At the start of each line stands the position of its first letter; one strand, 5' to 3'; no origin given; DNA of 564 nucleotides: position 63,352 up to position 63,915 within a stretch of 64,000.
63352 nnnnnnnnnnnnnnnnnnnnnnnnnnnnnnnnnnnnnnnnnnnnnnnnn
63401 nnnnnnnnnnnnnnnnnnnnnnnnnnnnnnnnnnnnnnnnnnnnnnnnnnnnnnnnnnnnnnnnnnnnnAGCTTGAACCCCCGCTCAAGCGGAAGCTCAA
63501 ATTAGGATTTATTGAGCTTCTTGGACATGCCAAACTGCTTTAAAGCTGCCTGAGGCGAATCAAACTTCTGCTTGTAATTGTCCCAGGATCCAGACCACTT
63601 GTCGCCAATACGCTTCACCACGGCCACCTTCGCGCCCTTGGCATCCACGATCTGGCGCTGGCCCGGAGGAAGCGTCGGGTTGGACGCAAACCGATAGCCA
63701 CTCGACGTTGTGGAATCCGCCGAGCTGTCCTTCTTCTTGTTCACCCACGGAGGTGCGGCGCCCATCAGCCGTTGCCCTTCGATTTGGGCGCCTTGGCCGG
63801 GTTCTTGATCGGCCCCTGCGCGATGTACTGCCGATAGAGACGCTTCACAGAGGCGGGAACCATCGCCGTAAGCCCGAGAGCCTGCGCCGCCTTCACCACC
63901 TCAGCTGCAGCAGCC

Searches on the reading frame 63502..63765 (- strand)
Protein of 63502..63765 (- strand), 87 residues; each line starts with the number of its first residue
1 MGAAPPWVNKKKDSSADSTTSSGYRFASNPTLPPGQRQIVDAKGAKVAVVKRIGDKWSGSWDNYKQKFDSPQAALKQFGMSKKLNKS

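Call 62: find_encoding_contigs(protein=window:63502-63765:-, flank=10000, max_places=3)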
Protein window:63502-63765:- (87 aa): 2 contigs read that carry it; 1 place shown.
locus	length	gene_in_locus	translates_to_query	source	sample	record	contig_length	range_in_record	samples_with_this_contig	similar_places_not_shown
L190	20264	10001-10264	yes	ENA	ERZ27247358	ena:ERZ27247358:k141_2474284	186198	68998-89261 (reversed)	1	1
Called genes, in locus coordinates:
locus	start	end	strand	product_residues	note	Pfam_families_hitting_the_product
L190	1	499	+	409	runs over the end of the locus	PF13177:DNA_pol3_delta2, PF13191:AAA_16 (faint), PF00004:AAA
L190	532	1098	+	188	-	-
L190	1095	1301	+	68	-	-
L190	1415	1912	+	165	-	-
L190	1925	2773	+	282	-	PF13539:Peptidase_M15_4, PF01471:PG_binding_1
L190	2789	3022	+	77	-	-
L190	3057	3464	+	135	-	-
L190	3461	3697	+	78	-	-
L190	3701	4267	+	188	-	PF01391:Collagen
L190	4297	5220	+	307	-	-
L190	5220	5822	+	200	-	-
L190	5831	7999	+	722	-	-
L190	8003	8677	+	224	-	-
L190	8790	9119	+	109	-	-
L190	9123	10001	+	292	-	-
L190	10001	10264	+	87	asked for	-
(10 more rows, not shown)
